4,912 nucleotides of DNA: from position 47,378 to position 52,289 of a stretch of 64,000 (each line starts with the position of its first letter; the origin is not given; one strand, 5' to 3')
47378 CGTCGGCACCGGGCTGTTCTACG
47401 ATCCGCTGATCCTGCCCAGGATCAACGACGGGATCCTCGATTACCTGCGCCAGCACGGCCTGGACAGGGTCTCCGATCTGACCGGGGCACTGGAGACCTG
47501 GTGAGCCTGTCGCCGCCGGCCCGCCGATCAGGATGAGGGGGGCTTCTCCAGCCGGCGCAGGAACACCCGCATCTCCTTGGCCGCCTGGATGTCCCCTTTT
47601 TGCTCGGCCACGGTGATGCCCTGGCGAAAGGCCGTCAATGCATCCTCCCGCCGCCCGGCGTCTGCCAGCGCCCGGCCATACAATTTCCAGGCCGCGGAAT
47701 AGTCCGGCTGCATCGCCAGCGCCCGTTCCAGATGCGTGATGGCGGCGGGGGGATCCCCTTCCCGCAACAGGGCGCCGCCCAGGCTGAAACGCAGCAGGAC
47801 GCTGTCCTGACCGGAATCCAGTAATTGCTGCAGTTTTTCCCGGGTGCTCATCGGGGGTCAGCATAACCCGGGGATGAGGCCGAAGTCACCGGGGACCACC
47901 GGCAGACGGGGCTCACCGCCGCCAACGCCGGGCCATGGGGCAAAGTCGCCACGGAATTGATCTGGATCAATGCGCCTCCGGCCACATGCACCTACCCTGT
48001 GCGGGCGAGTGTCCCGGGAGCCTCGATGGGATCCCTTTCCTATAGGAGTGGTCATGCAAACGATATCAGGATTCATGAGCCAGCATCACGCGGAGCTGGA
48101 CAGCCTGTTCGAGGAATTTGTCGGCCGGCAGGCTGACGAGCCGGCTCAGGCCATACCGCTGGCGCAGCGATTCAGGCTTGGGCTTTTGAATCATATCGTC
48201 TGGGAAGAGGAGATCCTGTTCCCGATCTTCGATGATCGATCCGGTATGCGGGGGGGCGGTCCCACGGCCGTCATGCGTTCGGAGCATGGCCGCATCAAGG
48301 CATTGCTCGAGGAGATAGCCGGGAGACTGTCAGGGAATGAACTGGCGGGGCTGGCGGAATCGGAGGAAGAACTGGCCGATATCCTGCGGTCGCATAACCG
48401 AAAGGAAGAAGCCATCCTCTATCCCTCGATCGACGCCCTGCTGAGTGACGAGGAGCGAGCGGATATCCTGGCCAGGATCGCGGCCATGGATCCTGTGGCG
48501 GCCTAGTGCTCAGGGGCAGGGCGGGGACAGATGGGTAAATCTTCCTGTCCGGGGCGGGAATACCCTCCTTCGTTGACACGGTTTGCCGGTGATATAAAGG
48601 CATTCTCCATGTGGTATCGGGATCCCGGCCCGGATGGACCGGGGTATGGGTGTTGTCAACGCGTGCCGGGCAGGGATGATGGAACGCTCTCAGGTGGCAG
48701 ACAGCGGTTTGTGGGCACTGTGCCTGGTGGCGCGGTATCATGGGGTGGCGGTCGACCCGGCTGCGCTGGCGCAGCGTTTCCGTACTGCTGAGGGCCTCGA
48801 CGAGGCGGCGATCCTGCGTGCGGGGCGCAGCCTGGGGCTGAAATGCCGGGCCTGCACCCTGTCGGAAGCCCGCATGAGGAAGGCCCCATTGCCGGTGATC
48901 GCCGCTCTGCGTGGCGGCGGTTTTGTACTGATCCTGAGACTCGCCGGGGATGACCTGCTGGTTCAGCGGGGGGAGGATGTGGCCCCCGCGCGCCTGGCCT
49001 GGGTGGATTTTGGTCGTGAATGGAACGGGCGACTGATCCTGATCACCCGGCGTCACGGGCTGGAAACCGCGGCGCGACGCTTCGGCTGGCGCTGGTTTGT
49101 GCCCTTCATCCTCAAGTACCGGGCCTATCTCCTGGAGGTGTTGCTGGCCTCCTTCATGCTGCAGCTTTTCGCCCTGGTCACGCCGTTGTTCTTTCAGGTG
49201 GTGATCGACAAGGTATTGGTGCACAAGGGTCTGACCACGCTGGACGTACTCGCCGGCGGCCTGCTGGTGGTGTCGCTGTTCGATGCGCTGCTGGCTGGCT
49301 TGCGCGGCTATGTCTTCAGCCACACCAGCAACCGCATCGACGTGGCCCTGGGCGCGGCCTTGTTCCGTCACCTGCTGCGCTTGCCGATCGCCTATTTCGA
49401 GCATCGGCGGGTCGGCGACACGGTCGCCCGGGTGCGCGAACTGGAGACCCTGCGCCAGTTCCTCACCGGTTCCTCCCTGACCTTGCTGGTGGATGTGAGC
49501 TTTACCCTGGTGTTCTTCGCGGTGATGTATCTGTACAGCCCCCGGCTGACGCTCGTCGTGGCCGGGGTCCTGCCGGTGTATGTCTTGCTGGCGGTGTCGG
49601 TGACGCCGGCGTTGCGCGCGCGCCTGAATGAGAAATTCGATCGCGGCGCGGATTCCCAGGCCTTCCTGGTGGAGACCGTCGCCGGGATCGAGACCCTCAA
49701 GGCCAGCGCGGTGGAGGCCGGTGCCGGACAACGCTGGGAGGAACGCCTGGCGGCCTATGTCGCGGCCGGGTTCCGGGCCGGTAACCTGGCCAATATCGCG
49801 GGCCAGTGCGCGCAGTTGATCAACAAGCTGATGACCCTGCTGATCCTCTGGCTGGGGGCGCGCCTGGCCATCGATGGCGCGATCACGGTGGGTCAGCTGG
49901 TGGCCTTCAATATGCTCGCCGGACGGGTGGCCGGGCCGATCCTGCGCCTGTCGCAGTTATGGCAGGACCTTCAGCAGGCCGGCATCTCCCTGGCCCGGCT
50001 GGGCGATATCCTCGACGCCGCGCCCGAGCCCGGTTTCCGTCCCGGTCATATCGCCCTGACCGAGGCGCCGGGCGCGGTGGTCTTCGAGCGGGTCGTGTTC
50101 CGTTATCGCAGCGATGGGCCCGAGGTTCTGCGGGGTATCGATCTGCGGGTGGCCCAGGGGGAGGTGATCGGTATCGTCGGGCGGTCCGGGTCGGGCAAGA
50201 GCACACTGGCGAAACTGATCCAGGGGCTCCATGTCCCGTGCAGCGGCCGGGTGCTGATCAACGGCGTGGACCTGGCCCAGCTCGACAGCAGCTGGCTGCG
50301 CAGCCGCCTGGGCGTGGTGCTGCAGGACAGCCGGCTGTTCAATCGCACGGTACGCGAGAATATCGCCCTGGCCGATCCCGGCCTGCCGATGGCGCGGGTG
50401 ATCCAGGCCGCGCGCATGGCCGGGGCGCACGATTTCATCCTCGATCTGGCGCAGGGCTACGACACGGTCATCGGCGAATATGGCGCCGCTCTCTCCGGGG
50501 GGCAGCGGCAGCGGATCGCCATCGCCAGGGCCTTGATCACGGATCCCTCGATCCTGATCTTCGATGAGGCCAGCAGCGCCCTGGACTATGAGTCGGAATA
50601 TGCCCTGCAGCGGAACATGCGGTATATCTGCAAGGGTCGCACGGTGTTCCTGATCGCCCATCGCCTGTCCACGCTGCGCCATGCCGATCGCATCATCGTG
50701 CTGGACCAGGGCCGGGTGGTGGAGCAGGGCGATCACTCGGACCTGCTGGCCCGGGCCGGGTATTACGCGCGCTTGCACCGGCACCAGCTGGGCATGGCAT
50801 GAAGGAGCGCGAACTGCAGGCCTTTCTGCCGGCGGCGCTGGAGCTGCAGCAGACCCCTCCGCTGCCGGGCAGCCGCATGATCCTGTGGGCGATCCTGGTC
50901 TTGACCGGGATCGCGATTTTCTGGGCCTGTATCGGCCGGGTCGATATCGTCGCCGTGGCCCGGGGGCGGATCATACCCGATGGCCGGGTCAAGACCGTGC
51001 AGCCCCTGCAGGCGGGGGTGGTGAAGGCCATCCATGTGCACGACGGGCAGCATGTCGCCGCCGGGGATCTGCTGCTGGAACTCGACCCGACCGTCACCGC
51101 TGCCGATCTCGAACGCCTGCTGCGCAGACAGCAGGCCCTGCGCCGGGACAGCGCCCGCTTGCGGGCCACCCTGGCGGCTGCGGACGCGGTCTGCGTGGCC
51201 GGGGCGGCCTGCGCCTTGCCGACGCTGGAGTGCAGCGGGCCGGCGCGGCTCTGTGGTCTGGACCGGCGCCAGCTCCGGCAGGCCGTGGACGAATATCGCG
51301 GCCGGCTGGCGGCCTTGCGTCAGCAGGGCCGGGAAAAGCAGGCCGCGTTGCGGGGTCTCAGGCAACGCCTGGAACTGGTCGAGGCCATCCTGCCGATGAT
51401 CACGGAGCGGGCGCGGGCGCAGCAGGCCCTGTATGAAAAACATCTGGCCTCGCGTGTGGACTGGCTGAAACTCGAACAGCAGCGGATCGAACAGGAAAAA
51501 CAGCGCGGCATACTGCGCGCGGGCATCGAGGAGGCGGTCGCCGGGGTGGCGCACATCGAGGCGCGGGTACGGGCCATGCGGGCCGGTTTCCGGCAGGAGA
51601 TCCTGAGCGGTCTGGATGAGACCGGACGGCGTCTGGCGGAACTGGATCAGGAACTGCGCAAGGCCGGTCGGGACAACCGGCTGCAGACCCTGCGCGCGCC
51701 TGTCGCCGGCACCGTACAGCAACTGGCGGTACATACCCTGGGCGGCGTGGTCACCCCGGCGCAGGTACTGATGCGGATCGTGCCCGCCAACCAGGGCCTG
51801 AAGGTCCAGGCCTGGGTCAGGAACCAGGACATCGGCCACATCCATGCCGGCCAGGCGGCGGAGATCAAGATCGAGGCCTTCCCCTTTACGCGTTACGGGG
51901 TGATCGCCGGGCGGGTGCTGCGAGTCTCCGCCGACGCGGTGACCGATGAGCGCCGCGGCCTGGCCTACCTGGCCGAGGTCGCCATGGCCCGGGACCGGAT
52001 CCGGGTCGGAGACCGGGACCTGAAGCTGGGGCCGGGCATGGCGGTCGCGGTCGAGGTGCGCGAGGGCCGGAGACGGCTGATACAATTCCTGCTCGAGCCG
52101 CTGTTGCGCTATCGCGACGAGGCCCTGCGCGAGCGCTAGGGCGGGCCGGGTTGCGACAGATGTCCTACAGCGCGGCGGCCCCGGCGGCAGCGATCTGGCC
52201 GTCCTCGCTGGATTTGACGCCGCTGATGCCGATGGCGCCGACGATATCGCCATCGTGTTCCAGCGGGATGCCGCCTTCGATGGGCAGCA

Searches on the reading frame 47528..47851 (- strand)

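Call 37: search_protein_families(library=pfam, proteins=[window:47528-47851:-], max_evalue=0.00001)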
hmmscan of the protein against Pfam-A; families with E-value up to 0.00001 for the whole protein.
window:47528-47851:- (107 aa): 8 families
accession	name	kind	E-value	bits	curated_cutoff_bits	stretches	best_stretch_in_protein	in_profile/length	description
PF13432.12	TPR_16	-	3.7e-13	50.1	32.7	1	25-77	4-56/65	Tetratricopeptide repeat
PF13424.12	TPR_12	-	6.3e-12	46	30.1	1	23-84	8-77/77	Tetratricopeptide repeat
PF13428.12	TPR_14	-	2.4e-10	40.5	23.5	1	22-61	5-44/44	Tetratricopeptide repeat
PF07719.23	TPR_2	-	1.2e-09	37.9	27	0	22-51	5-34/34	Tetratricopeptide repeat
PF14559.12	TPR_19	-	1.5e-09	38.4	25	1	28-90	1-63/68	Tetratricopeptide repeat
PF00515.34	TPR_1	-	1.5e-06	28.2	27.8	0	22-51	5-34/34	Tetratricopeptide repeat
PF03704.23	BTAD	-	3e-06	28.1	22.1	1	18-95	62-139/146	Bacterial transcriptional activator domain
PF13371.12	TPR_9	-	5.7e-06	26.7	35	1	26-94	3-71/73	Tetratricopeptide repeat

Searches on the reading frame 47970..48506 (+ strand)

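Call 37: search_protein_families(library=pfam, proteins=[window:47970-48506:+], max_evalue=0.00001)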
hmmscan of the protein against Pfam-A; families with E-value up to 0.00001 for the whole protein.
window:47970-48506:+ (178 aa): 1 family
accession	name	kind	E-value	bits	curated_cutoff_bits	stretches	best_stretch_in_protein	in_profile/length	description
PF01814.28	Hemerythrin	-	5.1e-18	66.2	25.3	1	34-152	4-125/127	Hemerythrin HHE cation binding domain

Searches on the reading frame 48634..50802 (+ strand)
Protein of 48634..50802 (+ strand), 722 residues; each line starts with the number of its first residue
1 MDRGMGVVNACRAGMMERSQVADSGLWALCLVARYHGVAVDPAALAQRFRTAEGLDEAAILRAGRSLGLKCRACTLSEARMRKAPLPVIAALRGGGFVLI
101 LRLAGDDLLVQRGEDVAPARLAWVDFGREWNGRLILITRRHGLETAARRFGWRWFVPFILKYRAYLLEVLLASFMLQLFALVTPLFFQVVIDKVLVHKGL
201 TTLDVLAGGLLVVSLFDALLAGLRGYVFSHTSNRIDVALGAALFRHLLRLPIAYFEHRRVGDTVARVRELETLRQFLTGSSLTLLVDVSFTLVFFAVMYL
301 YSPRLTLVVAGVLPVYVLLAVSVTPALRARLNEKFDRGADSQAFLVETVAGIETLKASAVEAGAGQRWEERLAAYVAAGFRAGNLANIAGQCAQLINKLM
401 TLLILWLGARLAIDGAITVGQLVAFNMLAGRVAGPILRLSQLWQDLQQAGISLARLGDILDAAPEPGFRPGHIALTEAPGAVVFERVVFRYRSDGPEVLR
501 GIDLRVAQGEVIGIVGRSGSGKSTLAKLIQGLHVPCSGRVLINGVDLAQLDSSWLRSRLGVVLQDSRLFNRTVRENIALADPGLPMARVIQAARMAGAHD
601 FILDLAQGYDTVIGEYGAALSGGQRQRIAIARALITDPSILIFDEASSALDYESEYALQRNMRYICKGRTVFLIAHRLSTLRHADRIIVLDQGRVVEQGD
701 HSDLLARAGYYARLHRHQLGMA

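Call 37: search_protein_families(library=pfam, proteins=[window:48634-50802:+], max_evalue=0.00001)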
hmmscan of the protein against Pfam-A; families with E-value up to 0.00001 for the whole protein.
window:48634-50802:+ (722 aa): 3 families
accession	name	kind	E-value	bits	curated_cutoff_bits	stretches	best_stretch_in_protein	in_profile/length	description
PF00664.28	ABC_membrane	-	1.8e-55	189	28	1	167-430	2-268/274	ABC transporter transmembrane region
PF00005.33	ABC_tran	-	1.5e-33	116.7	25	1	499-647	1-136/137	ABC transporter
PF03412.21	Peptidase_C39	-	3.6e-14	53.2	22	1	18-140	7-131/133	Peptidase C39 family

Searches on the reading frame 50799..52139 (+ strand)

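Call 37: search_protein_families(library=pfam, proteins=[window:50799-52139:+], max_evalue=0.00001)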
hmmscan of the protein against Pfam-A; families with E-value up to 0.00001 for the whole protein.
window:50799-52139:+ (446 aa): 3 families
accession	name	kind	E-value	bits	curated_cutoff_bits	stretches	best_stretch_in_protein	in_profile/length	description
PF13437.12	HlyD_3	-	1.5e-20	74.3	22.2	1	297-403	1-98/106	HlyD family secretion protein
PF13533.13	Biotin_lipoyl_2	-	4e-12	46.1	29.8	1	66-96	2-32/32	Biotin-lipoyl like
PF16576.10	HlyD_D23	-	7.3e-12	45.5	30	1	284-377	97-185/214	Barrel-sandwich domain of CusB or HlyD membrane-fusion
